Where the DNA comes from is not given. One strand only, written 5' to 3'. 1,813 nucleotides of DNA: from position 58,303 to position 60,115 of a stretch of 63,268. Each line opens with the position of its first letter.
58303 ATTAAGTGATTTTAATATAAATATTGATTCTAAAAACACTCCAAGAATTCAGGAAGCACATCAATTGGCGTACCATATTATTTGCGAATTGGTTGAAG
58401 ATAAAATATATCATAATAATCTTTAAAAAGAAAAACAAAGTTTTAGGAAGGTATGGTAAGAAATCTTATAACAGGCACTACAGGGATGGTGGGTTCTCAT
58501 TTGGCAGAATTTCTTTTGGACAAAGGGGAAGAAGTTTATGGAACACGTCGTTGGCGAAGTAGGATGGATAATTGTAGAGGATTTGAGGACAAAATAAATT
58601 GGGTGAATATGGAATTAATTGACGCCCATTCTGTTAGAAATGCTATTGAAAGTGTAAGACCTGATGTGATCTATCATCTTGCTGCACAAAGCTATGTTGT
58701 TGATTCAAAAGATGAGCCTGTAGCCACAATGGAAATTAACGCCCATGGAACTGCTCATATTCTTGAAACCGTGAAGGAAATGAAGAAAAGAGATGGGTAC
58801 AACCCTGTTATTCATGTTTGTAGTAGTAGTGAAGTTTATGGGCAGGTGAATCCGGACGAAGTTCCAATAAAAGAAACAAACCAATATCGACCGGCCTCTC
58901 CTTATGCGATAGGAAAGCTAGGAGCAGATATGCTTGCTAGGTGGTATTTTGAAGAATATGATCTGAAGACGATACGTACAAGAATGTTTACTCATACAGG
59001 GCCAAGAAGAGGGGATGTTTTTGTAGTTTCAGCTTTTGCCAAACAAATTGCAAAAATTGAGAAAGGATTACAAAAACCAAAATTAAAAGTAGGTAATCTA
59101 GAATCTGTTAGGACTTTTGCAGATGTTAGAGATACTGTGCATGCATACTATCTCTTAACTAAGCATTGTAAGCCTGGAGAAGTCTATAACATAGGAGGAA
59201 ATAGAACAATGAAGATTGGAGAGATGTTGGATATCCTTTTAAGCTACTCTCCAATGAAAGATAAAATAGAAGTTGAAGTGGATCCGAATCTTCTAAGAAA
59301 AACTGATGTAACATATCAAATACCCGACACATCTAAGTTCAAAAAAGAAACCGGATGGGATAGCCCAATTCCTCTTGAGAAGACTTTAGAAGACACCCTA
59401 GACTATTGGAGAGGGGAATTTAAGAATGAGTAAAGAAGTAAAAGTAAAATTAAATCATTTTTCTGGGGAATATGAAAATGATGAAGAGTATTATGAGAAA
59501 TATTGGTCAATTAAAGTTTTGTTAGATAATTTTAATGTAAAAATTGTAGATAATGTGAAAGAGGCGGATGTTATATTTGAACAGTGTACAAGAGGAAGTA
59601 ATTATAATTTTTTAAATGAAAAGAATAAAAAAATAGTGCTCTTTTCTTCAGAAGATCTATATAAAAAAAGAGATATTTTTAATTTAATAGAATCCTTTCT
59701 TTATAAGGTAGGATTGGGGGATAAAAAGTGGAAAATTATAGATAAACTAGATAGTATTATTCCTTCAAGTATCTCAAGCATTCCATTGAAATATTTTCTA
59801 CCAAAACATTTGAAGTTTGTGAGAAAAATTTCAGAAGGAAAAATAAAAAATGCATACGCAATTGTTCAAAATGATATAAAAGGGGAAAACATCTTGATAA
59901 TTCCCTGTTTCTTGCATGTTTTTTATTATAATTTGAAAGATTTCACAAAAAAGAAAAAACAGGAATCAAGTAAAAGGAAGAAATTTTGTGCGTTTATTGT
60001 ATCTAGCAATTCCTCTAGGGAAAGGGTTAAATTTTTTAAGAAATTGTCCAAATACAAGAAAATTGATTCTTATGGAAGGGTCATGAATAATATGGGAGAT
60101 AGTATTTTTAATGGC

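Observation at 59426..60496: GT10-like alpha-(1,3)-fucosyltransferase homolog in an archaeal agl cluster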

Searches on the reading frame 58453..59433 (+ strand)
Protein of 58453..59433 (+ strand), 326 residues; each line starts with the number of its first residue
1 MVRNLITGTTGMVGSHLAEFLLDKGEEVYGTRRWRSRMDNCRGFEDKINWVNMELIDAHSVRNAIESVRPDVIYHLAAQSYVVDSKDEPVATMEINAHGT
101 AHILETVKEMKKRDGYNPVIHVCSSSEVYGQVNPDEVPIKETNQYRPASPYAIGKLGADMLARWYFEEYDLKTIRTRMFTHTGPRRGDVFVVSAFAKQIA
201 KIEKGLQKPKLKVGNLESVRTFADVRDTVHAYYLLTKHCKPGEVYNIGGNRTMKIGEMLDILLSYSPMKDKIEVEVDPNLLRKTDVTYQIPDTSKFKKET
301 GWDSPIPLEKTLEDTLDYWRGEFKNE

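Call 3: search_protein_families(library=pfam, proteins=[window:58453-59433:+], max_evalue=0.01)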
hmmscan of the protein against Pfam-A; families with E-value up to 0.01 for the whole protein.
window:58453-59433:+ (326 aa): 7 families
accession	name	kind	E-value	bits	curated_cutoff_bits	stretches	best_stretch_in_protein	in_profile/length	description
PF16363.11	GDP_Man_Dehyd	-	1.1e-75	255.6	27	1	5-314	1-331/332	GDP-mannose 4,6 dehydratase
PF01370.27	Epimerase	-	1.4e-52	178.9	20.9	1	5-248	2-240/240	NAD dependent epimerase/dehydratase family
PF04321.23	RmlD_sub_bind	-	3.4e-13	49.7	27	1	5-160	4-134/287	RmlD substrate binding domain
PF07993.18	NAD_binding_4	-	9.7e-09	35.2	20.1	1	66-178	87-206/258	Male sterility protein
PF01073.25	3Beta_HSD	-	1.2e-07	31.5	22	1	5-142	1-135/280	3-beta hydroxysteroid dehydrogenase/isomerase family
PF02719.21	Polysacc_synt_2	-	3.4e-06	26.9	20.2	1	5-110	2-118/293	Polysaccharide biosynthesis protein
PF13460.12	NAD_binding_10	-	0.00075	19.8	27.2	1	8-108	1-86/184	NAD(P)H-binding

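Call 4: search_protein_families(library=ncbifam, proteins=[window:58453-59433:+], max_evalue=0.01)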
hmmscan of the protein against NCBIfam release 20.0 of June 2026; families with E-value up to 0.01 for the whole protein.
window:58453-59433:+ (326 aa): 42 families (the best 25 are shown)
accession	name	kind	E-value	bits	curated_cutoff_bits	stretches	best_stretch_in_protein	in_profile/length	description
TIGR01472.1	gmd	equivalog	1.5e-46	159.2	415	1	4-316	3-335/342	GDP-mannose 4,6-dehydratase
TIGR01181.1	dTDP_gluc_dehyt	equivalog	1.5e-42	145.8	365.1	1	4-320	2-312/321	dTDP-glucose 4,6-dehydratase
TIGR04180.1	EDH_00030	hypoth_equivalog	4.5e-41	140.9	475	1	5-304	2-294/297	NAD-dependent 4,6-dehydratase LegB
TIGR02622.1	CDP_4_6_dhtase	equivalog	1.3e-27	96.9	278.45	1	5-322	8-333/352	CDP-glucose 4,6-dehydratase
NF007582.0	PRK10217.1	equivalog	1.1e-24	87.2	698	1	2-312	2-324/355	dTDP-glucose 4,6-dehydratase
TIGR01179.1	galE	equivalog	2.1e-24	86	262.3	1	5-319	3-324/332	UDP-glucose 4-epimerase GalE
NF007490.0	PRK10084.1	subfamily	4.4e-21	75.3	649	1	5-319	4-334/361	dTDP-glucose 4,6-dehydratase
TIGR02197.1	heptose_epim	equivalog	1.3e-15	57.4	274.6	1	5-314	2-308/316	ADP-glyceromanno-heptose 6-epimerase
TIGR03466.1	HpnA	hypoth_equivalog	2.8e-15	56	367.65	1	4-263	3-243/327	hopanoid-associated sugar epimerase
NF043036.1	ErythonDh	equivalog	3e-13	49.7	325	1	5-163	4-161/321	D-erythronate dehydrogenase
NF011728.1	PRK15181.1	equivalog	1e-11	44.4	760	1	3-260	17-276/348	Vi polysaccharide biosynthesis UDP-N-acetylglucosaminuronic acid C-4 epimerase TviC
TIGR01214.1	rmlD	equivalog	1.7e-09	37.2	224.05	1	5-176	3-147/285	dTDP-4-dehydrorhamnose reductase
NF052578.1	StrlDmthSdmBMthl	equivalog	2.2e-09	37.5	600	1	4-265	3-244/328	sterol demethylase protein SdmB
NF058621.1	DiazavRedAvaA7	equivalog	1.1e-08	35.1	400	1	3-109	2-103/304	3-diazoavenalumate denitrifying reductase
NF008872.0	PRK11908.1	equivalog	3.5e-08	32.9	294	1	2-324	2-340/349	bifunctional UDP-4-keto-pentose/UDP-xylose synthase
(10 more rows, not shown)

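Call 19: search_solved_structures(query=window:58453-59430:+, max_evalue=1e-20)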
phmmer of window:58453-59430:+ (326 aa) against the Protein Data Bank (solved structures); distinct sequences matched with E-value up to 1e-20: 22.
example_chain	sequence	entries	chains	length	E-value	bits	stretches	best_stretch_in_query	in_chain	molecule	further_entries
7us5_A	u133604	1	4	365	2e-88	300.2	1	5-324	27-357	GDP-D-GLYCERO-D-MANNO-HEPTOSE 4,6-DEHYDRATASE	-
2pk3_A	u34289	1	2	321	5e-67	229.9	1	2-320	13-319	GDP-6-deoxy-D-lyxo-4-hexulose reductase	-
1n7g_A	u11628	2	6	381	3e-41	145.2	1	5-315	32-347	GDP-D-mannose-4,6-dehydratase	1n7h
6x3b_A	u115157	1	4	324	3.2e-41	145.1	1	69-324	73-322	GDP-6-deoxy-D-mannose reductase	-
2z1m_A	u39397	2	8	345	4.2e-37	131.6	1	3-257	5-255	GDP-D-mannose dehydratase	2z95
1db3_A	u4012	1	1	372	9.4e-37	130.4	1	5-243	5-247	GDP-MANNOSE 4,6-DEHYDRATASE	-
7kf3_A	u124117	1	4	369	1.3e-35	126.7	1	5-247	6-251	GDP-mannose 4,6-dehydratase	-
5uzh_A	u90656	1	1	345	5.9e-34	121.3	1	5-244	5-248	NafoA.00085.b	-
1rpn_A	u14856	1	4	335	5.9e-34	121.3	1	5-310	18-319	GDP-mannose 4,6-dehydratase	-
4lw8_A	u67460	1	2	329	3.5e-32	115.4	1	3-320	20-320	Putative epimerase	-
6gpj_A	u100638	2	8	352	3.8e-32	115.3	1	5-244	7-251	GDP-mannose 4,6 dehydratase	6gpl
5in4_A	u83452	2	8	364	5e-32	114.9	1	5-244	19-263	GDP-mannose 4,6 dehydratase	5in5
1t2a_A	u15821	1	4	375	5.1e-32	114.9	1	5-244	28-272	GDP-mannose 4,6 dehydratase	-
6gpk_A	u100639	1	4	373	1.3e-31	113.6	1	5-244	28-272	GDP-mannose 4,6 dehydratase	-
6q94_B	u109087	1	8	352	1.3e-31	113.5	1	5-244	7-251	GDP-mannose 4,6 dehydratase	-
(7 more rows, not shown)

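Call 52: search_solved_structures(query=window:58453-59430:+, max_evalue=1e-60, show_alignments=2)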
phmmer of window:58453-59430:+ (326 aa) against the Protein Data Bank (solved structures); distinct sequences matched with E-value up to 1e-60: 2.
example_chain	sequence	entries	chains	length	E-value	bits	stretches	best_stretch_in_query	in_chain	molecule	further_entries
7us5_A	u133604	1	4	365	2e-88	300.2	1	5-324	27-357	GDP-D-GLYCERO-D-MANNO-HEPTOSE 4,6-DEHYDRATASE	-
2pk3_A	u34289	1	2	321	5e-67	229.9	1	2-320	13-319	GDP-6-deoxy-D-lyxo-4-hexulose reductase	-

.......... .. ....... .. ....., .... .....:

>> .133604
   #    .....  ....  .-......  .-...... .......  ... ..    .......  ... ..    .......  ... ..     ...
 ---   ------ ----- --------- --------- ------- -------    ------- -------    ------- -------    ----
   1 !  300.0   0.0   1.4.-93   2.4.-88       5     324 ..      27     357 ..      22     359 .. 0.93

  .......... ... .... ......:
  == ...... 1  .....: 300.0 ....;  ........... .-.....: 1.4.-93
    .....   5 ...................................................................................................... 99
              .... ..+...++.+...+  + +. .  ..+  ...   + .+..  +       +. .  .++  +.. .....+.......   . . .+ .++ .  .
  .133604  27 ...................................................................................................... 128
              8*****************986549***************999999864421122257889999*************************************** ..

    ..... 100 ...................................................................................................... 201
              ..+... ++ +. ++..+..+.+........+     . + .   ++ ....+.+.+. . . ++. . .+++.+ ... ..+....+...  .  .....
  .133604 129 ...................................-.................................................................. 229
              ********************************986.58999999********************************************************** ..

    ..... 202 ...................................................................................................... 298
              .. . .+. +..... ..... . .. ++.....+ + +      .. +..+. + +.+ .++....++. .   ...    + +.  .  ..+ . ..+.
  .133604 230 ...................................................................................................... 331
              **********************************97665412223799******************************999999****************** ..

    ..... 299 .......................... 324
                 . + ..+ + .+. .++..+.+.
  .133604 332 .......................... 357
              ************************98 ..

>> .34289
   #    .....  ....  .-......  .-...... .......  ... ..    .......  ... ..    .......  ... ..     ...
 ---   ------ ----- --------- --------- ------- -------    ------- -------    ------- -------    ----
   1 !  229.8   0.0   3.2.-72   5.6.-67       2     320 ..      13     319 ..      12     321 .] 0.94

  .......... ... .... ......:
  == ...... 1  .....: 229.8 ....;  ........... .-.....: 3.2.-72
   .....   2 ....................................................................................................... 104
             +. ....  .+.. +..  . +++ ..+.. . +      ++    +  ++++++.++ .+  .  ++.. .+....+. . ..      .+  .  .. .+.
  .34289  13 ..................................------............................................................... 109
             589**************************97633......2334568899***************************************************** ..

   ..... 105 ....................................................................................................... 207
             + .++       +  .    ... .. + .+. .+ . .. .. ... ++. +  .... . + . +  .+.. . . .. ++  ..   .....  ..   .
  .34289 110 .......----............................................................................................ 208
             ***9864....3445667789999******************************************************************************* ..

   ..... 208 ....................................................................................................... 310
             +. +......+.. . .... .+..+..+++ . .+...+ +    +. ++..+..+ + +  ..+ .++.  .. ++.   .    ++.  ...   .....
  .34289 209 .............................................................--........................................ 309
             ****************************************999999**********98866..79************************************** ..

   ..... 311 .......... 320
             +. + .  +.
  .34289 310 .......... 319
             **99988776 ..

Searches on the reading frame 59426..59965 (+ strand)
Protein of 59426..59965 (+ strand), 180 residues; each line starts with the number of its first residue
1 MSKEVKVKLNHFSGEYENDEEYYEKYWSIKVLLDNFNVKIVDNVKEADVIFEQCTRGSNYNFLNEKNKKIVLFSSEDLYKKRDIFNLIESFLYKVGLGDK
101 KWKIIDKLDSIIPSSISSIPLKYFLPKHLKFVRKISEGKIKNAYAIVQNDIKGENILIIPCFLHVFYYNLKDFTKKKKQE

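Call 64: search_protein_families(library=pfam, proteins=[window:59426-59965:+], max_evalue=10)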
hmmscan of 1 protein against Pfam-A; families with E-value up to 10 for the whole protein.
window:59426-59965:+ (180 aa): 0 families
